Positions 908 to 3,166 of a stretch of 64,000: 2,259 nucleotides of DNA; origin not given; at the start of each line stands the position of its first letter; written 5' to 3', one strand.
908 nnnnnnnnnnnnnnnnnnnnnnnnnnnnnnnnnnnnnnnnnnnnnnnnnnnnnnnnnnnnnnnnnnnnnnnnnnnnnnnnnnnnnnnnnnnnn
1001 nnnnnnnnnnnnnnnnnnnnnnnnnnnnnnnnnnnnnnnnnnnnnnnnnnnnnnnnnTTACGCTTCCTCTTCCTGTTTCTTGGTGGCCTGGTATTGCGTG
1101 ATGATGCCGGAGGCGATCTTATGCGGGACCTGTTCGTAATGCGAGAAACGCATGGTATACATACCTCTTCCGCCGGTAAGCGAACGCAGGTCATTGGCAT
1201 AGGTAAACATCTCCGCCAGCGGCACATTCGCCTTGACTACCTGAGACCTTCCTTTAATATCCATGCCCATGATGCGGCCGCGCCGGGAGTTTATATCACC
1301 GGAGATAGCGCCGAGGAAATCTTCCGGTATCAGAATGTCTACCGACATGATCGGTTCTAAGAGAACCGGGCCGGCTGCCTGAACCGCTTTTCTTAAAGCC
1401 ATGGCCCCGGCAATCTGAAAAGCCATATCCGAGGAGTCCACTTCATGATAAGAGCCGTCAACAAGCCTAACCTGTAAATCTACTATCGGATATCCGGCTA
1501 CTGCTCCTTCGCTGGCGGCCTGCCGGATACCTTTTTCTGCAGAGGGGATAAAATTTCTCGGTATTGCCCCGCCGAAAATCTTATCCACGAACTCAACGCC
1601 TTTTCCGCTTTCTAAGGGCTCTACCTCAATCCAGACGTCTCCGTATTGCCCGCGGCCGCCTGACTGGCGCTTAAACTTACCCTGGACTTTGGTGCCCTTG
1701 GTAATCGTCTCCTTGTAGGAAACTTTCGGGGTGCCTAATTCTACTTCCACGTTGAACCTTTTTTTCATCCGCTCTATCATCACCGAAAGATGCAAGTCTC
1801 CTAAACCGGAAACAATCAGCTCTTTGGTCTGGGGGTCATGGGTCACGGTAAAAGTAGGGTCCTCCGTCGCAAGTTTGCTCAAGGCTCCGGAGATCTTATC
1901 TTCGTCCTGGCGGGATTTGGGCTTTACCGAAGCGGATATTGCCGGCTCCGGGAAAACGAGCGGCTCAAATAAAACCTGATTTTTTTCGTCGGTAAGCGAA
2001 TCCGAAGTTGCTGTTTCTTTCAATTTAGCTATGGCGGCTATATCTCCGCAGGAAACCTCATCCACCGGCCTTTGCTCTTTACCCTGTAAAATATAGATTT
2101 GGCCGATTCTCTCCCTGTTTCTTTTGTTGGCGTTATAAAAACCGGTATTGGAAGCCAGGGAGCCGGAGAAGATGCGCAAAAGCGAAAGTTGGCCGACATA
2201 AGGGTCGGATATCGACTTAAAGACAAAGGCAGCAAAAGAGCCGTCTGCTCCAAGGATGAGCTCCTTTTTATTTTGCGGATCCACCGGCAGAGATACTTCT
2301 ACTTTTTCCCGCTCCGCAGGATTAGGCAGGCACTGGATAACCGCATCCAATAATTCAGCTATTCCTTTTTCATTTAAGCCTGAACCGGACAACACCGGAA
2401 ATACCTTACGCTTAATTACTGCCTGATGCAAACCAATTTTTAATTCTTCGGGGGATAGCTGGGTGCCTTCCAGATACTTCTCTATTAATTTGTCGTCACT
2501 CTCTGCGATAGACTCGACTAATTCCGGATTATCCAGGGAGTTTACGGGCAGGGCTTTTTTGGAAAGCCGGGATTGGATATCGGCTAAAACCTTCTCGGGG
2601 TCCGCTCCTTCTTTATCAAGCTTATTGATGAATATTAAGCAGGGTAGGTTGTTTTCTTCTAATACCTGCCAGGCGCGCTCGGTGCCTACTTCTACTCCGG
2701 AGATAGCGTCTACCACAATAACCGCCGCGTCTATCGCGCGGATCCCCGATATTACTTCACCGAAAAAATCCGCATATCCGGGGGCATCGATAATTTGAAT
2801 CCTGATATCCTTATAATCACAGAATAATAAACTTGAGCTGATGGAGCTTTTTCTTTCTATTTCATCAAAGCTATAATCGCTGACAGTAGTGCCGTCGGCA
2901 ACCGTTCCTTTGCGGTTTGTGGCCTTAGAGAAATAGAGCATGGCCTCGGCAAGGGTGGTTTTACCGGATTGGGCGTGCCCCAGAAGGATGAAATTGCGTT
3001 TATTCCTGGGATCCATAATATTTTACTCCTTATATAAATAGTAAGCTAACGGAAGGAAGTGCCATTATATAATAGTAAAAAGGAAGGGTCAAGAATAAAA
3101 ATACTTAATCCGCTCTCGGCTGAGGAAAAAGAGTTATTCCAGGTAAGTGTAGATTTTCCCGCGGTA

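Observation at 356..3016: EF-G paralog translationally coupled (TAAATG) to a YchF-like protein that has lost its P-loop and G motifs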

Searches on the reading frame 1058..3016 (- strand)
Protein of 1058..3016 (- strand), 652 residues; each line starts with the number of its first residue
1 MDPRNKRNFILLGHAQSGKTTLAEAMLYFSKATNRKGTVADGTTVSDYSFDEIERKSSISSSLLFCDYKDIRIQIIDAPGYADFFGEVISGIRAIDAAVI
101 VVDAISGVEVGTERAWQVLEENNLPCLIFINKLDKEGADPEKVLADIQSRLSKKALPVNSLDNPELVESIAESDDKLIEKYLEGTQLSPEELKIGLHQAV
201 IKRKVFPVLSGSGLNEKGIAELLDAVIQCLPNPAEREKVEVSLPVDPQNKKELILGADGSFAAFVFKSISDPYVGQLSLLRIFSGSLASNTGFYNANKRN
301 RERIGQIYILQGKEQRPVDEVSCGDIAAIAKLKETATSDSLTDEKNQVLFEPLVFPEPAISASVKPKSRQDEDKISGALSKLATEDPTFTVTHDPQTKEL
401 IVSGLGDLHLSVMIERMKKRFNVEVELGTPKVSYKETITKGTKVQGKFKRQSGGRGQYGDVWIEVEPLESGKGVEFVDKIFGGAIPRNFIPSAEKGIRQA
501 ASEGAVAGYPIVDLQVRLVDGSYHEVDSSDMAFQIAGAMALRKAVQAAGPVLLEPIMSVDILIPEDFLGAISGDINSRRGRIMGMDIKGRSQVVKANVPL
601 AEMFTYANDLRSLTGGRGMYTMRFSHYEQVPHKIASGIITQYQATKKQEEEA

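Call 3: search_protein_families(library=pfam, proteins=[window:1058-3016:-], max_evalue=0.01)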
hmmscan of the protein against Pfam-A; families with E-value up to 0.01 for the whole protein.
window:1058-3016:- (652 aa): 8 families
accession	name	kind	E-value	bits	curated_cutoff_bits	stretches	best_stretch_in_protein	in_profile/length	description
PF03764.24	EFG_IV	-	7.7e-45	152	24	1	430-548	1-120/121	Elongation factor G, domain IV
PF00009.33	GTP_EFTU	-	9.9e-45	152.9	26.5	1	6-232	3-188/188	Elongation factor Tu GTP binding domain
PF00679.30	EFG_C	-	3.4e-29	101.2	27.9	1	551-635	1-86/89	Elongation factor G C-terminus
PF14492.12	EFG_III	-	2.5e-28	98.4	27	1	355-428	1-74/75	Elongation Factor G, domain III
PF22042.2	EF-G_D2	-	8.9e-15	55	27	1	261-343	2-83/84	Elongation factor G domain 2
PF03144.31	GTP_EFTU_D2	-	3.5e-07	31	30.3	1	275-341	1-72/73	Elongation factor Tu domain 2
PF16658.11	RF3_C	-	1.1e-06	28.9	40.1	1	357-449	8-103/132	Class II release factor RF3, C-terminal domain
PF01926.29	MMR_HSR1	-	0.00022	21.7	21.9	1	10-132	3-113/113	50S ribosome-binding GTPase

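Call 4: search_protein_families(library=ncbifam, proteins=[window:1058-3016:-], max_evalue=0.01)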
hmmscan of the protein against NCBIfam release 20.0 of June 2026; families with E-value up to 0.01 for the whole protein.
window:1058-3016:- (652 aa): 36 families (the best 25 are shown)
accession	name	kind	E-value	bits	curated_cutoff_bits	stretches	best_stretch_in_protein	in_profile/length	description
NF009381.0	PRK12740.1-5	subfamily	1.1e-255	850.3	583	2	165-648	211-691/692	elongation factor G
TIGR00484.1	EF-G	equivalog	2e-206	687.3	659.4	2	165-641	213-688/691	elongation factor G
NF009891.0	PRK13351.1-1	equivalog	2.6e-192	641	597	2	165-643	195-678/681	elongation factor G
NF009377.1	PRK12740.1-1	equivalog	3.9e-180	600.7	890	2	165-637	213-697/700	elongation factor G-like protein EF-G2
NF009379.0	PRK12740.1-3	equivalog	1e-157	526.7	513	2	163-643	207-671/674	elongation factor G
NF058620.1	EFG2_Bacteroid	exception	2.3e-156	522.2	1000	3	165-472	211-512/717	elongation factor G2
NF012153.1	tet_protect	equivalog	1.1e-100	337.8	775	1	11-627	5-614/614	tetracycline resistance ribosomal protection protein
TIGR00490.1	aEF-2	equivalog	1.4e-81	274.7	738.45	3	222-470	246-496/720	elongation factor EF-2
NF033148.1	tet_protect_M_W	exception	2.2e-70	237.8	1100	1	8-630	5-613/639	TetM/TetW/TetO/TetS family tetracycline resistance ribosomal protection protein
NF000120.3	47473_otr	exception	5.5e-67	226.7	900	1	7-621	3-607/608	tetracycline resistance ribosomal protection protein Otr(A)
NF012154.0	tet_protect_Q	exception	5.6e-63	213.2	1425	1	8-628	5-612/638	tetracycline resistance ribosomal protection protein Tet(Q)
NF012155.1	tet_protect_M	exception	1.2e-56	192.3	1420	1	9-624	6-607/639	tetracycline resistance ribosomal protection protein Tet(M)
NF001964.0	PRK00741.1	equivalog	7.1e-54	183.1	473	2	5-159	11-169/529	peptide chain release factor 3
NF009892.0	PRK13351.1-3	equivalog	1.5e-51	175.6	640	1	8-623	5-610/623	elongation factor G-like protein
TIGR01394.1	TypA_BipA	equivalog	2.5e-50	171.3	757.3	3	7-147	2-140/594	translational GTPase TypA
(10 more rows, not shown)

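Call 19: search_solved_structures(query=window:1058-3016:-, max_evalue=1e-50, show_alignments=0)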
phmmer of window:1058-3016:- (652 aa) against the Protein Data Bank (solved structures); distinct sequences matched with E-value up to 1e-50: 58.
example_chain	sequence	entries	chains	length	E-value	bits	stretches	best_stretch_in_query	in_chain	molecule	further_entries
2xex_A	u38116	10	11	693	1.2e-177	595.1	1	154-641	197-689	ELONGATION FACTOR G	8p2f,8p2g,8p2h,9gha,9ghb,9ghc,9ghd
3zz0_A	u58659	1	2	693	1.3e-177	595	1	154-641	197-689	Elongation factor G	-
3zzt_A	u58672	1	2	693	8.4e-177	592.3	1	154-641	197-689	ELONGATION FACTOR G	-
3zzu_A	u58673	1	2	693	9.1e-177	592.2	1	154-641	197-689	ELONGATION FACTOR G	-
2bm1_A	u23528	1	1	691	9.2e-176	588.9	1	164-638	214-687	ELONGATION FACTOR G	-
2j7k_A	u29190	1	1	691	2.2e-175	587.6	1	164-638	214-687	ELONGATION FACTOR G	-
1efg_A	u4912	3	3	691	3.7e-175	586.9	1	164-638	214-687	ELONGATION FACTOR G | PROTEIN (ELONGATION FACTOR G)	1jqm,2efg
4v9j_AY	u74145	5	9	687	7.6e-175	585.9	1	164-638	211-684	Elongation factor G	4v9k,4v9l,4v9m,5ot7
1dar_A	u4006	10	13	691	7.6e-175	585.9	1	164-638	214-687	ELONGATION FACTOR G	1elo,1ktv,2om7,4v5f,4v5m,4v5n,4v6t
4w29_AY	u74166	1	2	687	1.3e-174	585.1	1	164-638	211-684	Elongation factor G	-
4wpo_BZ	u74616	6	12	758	1.3e-174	585.1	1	164-638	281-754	50S ribosomal protein L9,Elongation factor G | Chimera protein of 50S ribosomal protein L9 and Elongation factor G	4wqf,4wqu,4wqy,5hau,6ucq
2bm0_A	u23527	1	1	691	1.6e-174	584.8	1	164-638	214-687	ELONGATION FACTOR G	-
4v9h_AY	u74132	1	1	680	1.6e-174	584.8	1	164-638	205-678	Elongation factor G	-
4myt_A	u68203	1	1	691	2.5e-174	584.2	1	164-638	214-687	Elongation factor G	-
4m1k_A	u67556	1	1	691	6.9e-174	582.7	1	164-638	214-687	Elongation factor G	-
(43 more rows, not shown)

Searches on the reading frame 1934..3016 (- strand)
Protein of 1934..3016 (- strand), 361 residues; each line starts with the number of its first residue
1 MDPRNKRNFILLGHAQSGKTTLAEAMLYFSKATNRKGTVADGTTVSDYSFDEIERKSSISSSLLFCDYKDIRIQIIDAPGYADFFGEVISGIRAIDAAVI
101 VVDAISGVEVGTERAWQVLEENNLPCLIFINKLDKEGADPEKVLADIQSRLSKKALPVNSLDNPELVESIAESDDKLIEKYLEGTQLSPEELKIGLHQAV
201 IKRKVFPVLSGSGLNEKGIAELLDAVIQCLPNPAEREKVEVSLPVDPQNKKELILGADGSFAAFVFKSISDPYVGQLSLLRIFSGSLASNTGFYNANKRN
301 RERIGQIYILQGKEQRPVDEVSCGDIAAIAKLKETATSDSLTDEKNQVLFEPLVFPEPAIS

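Call 20: search_solved_structures(query=window:1934-3016:-, max_evalue=1e-20, show_alignments=2)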
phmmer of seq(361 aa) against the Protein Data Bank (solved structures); distinct sequences matched with E-value up to 1e-20: 65 (the best 60 are shown).
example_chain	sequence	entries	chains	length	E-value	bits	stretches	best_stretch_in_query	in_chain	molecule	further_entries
2xex_A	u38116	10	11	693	1.1e-68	235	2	154-360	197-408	ELONGATION FACTOR G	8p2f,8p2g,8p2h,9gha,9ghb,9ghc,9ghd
3zz0_A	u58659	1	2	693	1.1e-68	234.9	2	154-360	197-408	Elongation factor G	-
5vh6_A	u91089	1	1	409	3e-68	233.5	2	165-358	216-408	Elongation factor G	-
6not_A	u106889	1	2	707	4.4e-68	232.9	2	164-360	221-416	Elongation factor G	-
3zzt_A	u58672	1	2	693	7.3e-68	232.2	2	154-360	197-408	ELONGATION FACTOR G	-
3zzu_A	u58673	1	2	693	7.3e-68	232.2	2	154-360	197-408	ELONGATION FACTOR G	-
7cdw_A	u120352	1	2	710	5.5e-67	229.3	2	165-360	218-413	Elongation factor G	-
6bk7_A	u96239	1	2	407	7.3e-67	228.9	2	164-357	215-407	Elongation factor G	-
7pao_9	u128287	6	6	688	3.8e-66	226.5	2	164-361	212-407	Elongation factor G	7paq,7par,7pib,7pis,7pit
2bm1_A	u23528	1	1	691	4.6e-66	226.3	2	164-360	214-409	ELONGATION FACTOR G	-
2bv3_A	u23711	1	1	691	1.1e-65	225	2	164-360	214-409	ELONGATION FACTOR G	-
2j7k_A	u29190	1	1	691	1.1e-65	225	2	164-360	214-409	ELONGATION FACTOR G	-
1efg_A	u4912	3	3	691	2.5e-65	223.8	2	164-360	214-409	ELONGATION FACTOR G | PROTEIN (ELONGATION FACTOR G)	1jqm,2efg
4m1k_A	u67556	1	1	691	4e-65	223.2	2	164-360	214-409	Elongation factor G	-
3izp_E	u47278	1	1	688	4e-65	223.2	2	164-360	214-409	Elongation factor G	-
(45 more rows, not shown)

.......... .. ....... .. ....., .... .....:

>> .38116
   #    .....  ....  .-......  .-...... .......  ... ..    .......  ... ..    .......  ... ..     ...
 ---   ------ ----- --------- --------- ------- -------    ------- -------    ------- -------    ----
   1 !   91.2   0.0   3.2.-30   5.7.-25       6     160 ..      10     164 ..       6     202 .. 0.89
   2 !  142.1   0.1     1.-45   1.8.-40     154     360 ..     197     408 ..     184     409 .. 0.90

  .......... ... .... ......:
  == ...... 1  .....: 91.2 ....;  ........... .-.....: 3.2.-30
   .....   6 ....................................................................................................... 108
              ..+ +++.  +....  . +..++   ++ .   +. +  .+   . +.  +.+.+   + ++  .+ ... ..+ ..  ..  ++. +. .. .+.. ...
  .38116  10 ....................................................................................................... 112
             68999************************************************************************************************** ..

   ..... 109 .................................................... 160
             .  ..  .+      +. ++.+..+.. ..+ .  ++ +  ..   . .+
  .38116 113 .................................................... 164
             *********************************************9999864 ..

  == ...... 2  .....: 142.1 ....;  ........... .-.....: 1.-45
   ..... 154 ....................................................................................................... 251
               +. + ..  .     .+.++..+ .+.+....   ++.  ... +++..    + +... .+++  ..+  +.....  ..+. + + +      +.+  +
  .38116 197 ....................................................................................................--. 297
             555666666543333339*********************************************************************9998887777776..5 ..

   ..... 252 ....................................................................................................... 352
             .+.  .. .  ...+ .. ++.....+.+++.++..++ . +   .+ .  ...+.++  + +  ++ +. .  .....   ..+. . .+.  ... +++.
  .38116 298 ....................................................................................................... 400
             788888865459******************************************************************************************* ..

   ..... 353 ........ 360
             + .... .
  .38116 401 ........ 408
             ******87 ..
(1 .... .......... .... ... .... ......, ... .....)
